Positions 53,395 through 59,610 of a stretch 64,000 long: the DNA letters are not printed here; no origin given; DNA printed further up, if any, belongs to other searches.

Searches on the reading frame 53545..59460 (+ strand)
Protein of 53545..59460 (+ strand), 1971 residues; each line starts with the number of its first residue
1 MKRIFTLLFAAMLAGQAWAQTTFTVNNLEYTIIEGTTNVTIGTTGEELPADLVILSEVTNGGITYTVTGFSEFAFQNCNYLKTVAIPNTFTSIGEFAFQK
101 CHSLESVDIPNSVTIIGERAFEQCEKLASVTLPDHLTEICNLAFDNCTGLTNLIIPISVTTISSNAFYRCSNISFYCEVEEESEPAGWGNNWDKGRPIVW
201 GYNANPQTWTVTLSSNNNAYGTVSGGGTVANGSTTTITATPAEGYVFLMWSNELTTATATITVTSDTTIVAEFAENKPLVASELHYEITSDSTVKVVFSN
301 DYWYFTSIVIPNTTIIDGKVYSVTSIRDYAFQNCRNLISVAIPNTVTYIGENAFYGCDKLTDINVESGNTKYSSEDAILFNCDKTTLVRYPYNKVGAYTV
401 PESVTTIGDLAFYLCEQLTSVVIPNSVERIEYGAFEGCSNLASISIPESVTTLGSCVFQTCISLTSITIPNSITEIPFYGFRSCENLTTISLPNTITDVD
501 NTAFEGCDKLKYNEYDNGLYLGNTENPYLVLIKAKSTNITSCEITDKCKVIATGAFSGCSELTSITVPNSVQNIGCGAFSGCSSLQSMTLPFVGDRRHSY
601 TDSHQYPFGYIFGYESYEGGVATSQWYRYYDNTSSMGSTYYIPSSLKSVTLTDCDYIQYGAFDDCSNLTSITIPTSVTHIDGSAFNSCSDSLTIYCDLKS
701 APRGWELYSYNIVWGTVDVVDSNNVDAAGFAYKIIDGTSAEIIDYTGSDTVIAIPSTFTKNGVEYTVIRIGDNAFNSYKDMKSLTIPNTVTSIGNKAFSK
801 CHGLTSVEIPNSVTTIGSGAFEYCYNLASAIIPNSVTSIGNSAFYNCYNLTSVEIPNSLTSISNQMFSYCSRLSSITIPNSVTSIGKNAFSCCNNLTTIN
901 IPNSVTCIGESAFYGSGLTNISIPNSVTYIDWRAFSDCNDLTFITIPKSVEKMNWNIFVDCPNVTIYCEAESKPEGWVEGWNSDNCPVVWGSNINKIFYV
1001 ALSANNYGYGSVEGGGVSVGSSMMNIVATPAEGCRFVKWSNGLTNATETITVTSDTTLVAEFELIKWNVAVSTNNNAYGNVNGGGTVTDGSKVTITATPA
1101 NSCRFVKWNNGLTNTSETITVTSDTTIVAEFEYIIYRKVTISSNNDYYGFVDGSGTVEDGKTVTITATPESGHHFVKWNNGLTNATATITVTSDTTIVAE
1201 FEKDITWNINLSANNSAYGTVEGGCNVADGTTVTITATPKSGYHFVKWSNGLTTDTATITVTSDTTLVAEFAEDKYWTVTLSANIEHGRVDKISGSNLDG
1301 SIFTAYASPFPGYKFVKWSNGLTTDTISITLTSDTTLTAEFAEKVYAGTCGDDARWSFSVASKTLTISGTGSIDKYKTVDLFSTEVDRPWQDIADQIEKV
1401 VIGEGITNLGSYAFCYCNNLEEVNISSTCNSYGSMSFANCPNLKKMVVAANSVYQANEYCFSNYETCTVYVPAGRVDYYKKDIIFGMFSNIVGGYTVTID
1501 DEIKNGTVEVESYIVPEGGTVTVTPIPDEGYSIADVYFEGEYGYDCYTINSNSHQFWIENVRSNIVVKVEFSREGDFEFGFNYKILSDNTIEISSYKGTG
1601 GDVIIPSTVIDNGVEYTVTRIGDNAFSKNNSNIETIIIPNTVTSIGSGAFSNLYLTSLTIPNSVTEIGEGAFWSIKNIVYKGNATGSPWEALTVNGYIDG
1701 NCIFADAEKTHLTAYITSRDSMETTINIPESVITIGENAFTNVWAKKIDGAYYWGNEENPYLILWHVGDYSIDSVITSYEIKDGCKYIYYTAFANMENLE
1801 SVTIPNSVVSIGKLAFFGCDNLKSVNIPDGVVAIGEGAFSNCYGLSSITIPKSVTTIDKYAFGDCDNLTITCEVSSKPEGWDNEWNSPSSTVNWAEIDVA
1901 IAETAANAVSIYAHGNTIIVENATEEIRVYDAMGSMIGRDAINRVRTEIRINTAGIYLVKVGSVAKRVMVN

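Call 63: search_protein_families(library=pfam, proteins=[window:53545-59460:+], max_evalue=0.00001)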
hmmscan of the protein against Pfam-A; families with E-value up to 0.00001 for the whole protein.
window:53545-59460:+ (1971 aa): 4 families
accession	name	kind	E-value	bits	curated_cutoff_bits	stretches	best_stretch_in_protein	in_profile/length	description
PF13306.12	LRR_5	-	2.2e-211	690.7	27.7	10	837-964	1-126/127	BspA type Leucine rich repeat region (6 copies)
PF18998.6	Flg_new_2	-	2.3e-68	226.6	23.6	6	1210-1274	2-72/73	Divergent InlB B-repeat domain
PF13855.12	LRR_8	-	2.2e-31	107.9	27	0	857-902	11-57/61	Leucine rich repeat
PF05725.18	FNIP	-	1.4e-06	28.8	21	0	849-885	4-39/44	FNIP Repeat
